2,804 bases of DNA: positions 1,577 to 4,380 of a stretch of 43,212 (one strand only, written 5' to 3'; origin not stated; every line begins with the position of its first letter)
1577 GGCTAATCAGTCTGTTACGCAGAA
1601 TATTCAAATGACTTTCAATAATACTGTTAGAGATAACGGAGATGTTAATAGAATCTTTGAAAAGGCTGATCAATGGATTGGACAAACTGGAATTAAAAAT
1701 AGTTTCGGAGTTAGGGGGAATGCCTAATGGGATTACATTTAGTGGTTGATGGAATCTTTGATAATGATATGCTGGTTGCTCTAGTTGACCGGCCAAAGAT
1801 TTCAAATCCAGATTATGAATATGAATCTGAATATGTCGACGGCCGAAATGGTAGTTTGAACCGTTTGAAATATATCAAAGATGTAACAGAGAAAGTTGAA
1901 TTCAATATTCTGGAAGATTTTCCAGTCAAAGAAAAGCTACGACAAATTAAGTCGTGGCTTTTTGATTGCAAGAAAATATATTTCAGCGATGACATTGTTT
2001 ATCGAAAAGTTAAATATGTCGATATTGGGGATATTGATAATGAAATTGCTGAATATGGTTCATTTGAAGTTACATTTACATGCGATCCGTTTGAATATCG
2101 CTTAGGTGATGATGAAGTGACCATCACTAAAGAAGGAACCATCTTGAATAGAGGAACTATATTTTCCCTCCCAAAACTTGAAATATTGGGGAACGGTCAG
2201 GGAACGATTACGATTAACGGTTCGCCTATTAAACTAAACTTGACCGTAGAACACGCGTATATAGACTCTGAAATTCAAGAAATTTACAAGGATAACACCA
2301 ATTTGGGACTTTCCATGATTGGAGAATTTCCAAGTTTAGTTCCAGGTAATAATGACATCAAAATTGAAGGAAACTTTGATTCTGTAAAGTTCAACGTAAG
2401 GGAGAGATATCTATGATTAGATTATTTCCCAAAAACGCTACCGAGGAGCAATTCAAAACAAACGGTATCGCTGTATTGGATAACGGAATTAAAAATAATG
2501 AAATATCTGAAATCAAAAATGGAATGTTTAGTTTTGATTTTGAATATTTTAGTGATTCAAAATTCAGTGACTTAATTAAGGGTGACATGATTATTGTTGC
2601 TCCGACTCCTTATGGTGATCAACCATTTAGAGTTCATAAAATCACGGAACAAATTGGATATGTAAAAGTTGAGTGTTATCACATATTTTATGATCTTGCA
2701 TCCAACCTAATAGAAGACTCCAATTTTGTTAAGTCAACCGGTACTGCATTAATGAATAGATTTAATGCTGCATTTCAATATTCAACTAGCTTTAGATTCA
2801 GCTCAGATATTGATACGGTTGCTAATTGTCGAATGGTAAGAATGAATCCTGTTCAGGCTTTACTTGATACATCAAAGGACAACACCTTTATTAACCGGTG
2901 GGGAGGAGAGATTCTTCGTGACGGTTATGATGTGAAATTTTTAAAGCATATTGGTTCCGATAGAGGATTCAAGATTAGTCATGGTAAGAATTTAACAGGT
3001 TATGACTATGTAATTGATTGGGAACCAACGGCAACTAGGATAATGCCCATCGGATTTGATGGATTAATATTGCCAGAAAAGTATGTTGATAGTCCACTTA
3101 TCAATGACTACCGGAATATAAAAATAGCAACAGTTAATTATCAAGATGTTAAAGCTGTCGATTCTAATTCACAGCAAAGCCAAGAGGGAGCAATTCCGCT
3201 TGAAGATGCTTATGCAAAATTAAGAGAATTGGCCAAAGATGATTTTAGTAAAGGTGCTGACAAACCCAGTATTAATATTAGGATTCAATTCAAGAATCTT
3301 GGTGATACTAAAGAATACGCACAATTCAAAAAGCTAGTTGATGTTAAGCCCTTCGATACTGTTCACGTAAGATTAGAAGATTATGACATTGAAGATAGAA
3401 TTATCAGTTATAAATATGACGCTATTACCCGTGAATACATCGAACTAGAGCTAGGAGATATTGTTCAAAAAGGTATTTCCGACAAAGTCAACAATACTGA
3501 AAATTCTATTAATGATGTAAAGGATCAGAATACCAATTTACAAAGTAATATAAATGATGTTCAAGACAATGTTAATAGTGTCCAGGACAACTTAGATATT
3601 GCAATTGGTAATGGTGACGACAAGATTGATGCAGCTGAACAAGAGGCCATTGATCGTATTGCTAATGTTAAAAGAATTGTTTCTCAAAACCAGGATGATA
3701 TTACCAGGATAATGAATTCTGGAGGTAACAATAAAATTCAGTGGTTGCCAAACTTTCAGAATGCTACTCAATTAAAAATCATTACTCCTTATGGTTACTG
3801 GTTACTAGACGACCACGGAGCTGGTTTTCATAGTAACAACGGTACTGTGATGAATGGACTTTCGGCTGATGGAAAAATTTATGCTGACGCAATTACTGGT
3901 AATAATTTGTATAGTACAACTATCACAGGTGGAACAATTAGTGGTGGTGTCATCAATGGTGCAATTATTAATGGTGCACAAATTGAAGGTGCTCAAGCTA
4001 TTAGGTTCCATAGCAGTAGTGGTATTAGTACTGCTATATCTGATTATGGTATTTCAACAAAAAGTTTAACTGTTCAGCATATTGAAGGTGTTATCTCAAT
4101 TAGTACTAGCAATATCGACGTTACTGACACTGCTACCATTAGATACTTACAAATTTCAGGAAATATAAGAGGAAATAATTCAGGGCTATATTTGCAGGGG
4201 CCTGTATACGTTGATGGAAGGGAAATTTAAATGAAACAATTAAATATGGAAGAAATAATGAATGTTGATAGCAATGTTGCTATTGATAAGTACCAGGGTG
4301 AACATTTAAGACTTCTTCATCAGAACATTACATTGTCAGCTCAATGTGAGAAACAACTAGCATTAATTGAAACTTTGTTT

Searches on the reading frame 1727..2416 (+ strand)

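Call 17: search_protein_families(library=pfam, proteins=[window:1727-2416:+], max_evalue=0.01)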
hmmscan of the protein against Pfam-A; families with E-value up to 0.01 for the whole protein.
window:1727-2416:+ (229 aa): 1 family
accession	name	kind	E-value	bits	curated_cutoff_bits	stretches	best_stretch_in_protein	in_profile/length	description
PF05709.17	Sipho_tail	-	0.0059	17.2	24.2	0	23-119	23-118/118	Phage tail protein RIFT-related domain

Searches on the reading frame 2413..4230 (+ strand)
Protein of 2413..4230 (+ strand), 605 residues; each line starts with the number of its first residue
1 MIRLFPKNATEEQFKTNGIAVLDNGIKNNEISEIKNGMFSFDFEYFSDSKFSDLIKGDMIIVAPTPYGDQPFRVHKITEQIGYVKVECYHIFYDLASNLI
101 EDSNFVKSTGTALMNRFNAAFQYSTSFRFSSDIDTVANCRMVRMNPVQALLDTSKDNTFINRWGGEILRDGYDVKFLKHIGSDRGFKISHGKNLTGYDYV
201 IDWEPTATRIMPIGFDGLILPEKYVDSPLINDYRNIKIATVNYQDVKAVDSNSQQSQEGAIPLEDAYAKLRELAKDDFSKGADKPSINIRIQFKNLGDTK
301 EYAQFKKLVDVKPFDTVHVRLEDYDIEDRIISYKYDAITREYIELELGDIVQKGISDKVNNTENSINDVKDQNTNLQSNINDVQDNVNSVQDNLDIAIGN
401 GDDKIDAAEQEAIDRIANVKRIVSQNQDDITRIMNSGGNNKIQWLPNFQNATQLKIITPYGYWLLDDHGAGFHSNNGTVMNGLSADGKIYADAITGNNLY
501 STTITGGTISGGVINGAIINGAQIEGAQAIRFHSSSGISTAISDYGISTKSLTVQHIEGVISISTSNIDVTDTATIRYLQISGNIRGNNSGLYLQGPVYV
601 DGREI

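Call 17: search_protein_families(library=pfam, proteins=[window:2413-4230:+], max_evalue=0.01)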
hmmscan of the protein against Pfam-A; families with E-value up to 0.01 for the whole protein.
window:2413-4230:+ (605 aa): 1 family
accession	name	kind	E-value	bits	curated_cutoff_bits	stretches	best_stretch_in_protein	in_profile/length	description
PF06605.17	Prophage_tail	-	3e-13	50.5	31.3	1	157-350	61-239/250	Prophage endopeptidase tail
